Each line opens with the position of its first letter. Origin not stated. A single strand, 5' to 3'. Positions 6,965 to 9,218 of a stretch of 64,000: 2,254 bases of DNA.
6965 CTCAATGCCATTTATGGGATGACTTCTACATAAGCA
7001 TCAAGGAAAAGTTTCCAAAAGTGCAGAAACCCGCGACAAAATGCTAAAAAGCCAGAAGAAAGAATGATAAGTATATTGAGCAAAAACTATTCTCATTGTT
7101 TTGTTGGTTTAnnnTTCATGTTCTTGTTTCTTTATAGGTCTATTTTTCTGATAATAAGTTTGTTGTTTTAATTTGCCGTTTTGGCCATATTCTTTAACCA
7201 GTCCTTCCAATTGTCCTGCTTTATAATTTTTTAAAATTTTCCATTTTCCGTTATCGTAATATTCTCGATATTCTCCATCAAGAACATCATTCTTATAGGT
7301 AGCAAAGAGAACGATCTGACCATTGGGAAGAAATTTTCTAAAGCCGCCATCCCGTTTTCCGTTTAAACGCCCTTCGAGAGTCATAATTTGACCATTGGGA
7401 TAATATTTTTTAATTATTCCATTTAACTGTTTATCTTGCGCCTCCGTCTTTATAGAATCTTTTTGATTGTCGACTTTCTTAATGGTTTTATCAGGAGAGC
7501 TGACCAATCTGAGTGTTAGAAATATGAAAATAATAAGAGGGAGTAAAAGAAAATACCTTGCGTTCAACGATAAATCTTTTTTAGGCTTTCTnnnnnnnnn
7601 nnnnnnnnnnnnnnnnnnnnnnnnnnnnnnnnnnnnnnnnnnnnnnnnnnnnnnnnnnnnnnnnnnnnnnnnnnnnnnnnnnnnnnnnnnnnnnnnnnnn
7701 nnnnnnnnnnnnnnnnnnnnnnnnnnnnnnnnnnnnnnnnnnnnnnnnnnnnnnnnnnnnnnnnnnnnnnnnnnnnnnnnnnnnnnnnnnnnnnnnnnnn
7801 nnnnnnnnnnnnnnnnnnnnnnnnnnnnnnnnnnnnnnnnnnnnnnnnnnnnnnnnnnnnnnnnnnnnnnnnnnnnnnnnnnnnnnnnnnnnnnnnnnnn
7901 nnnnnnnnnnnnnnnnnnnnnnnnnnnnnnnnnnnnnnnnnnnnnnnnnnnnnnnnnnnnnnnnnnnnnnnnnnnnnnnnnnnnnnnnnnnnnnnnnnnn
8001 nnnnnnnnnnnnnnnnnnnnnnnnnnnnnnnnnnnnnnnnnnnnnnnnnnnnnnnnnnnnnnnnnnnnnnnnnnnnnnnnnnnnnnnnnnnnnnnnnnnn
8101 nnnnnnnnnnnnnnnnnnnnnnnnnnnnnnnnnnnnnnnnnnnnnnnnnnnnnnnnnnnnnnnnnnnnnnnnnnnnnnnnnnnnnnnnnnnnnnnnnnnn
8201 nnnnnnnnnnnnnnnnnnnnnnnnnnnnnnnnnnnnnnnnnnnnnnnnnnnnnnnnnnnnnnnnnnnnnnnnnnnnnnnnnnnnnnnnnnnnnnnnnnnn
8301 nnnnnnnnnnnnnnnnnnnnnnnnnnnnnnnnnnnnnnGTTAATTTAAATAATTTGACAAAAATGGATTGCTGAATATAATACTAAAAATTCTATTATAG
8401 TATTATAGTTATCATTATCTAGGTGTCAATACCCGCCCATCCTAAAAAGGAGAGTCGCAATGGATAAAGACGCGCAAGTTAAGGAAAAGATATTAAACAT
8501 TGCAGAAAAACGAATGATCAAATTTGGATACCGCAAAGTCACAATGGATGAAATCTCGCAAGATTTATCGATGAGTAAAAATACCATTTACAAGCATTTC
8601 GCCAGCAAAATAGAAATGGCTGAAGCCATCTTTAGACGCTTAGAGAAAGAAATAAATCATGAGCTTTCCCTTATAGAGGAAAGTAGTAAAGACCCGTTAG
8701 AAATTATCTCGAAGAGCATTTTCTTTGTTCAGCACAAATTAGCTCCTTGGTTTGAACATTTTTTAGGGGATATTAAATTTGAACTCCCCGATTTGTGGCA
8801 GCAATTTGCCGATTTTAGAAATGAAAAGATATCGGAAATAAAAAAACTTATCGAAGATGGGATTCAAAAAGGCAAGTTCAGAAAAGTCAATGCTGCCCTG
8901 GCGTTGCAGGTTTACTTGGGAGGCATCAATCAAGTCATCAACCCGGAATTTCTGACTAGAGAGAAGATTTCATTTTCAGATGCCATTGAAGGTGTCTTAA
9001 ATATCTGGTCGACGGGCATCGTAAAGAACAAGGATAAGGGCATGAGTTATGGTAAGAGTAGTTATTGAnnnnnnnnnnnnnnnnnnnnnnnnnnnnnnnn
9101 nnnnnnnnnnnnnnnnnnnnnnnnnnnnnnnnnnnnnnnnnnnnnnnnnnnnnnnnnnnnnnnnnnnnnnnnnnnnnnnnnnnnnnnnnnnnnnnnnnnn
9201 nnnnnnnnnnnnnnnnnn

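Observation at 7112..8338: Novel architecture: Tex N-terminal domain fused to a TM helix and MORN repeats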

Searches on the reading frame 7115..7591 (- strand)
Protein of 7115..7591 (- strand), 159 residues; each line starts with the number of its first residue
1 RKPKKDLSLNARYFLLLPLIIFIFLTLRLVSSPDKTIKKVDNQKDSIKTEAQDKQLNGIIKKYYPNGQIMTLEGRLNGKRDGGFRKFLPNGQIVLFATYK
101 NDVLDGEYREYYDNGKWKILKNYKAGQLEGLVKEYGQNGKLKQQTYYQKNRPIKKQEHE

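Call 44: find_homologous_proteins(query=window:7115-7591:-, max_evalue=0.001)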
Query seq(159 aa) (159 aa): 6 proteins with E <= 0.001 among 44 candidates.
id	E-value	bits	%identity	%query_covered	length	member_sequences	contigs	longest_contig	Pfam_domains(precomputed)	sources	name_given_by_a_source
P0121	7.8e-41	157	53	91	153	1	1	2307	PF07661.20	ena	-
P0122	1.4e-34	137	69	57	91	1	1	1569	-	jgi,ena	jgi:antitoxin component YwqK of YwqJK toxin-antitoxin module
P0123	3.3e-11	61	31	73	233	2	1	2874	PF07661.20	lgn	-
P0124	5.2e-11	61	33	72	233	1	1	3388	PF07661.20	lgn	-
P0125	1.7e-5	43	34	87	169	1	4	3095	PF07661.20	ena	-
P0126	8.5e-5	40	38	45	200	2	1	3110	PF07661.20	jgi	jgi:antitoxin component YwqK of YwqJK toxin-antitoxin module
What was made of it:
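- Sources call the fragment P0122 and the relative P0126 'antitoxin component YwqK' (call 44).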

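Call 46: find_encoding_contigs(protein=P0121, flank=3000, max_places=3)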
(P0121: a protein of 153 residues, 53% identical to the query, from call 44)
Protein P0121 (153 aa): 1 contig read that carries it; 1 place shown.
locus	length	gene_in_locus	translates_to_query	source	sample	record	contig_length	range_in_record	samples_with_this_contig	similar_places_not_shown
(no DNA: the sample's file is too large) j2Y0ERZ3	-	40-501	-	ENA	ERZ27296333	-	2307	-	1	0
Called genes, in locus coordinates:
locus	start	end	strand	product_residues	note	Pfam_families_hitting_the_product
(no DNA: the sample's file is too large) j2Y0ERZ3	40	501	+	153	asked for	PF07661:MORN_2 (faint)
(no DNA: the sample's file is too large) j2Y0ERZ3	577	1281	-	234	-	PF07589:PEP_exosort_dom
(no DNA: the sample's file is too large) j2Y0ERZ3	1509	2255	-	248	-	PF00132:Hexapep, PF14602:Hexapep_2 (weak)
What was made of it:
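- P0121 starts 39 nt from a contig end and may simply be a truncated family member (call 46).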

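Call 47: find_encoding_contigs(protein=P0122, flank=3000, max_places=3)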
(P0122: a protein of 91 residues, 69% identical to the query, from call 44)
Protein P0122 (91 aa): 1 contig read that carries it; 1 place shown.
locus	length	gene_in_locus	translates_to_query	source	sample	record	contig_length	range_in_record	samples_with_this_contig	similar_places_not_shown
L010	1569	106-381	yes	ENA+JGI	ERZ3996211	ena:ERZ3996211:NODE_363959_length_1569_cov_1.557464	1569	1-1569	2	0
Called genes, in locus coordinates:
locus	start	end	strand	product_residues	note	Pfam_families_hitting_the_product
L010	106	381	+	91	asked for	-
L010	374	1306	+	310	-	PF03279:Lip_A_acyltrans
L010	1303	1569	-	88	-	?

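Call 71: search_protein_families(library=pfam, proteins=[P0121], max_evalue=0.001)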
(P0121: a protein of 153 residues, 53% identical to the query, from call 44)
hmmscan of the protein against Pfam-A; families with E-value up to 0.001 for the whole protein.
P0121 (153 aa): 1 family
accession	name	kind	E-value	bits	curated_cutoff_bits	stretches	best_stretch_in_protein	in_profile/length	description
PF07661.19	MORN_2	-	1.9e-12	46.3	29.6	0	117-137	1-21/22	MORN repeat variant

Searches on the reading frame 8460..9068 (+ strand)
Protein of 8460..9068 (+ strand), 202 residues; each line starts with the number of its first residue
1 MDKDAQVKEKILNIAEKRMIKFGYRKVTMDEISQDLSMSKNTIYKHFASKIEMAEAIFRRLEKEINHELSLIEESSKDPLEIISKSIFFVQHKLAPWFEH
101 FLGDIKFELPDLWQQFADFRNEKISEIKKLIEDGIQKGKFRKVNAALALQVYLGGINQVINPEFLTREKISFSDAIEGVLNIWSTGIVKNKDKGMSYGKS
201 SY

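Call 26: search_protein_families(library=pfam, proteins=[window:8460-9068:+], max_evalue=0.001)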
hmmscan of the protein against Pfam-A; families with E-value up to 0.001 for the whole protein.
window:8460-9068:+ (202 aa): 2 families
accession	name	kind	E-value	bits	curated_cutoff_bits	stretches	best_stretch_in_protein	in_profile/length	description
PF00440.29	TetR_N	-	7.1e-10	38.9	24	1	11-57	1-47/47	Bacterial regulatory proteins, tetR family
PF14493.12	HTH_40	-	0.00016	22.3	27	1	26-108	12-83/89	Helix-turn-helix domain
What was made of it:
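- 8460..9068 (+): Divergent TetR-family regulator, a possible regulator of the gene. PF00440 (call 26).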
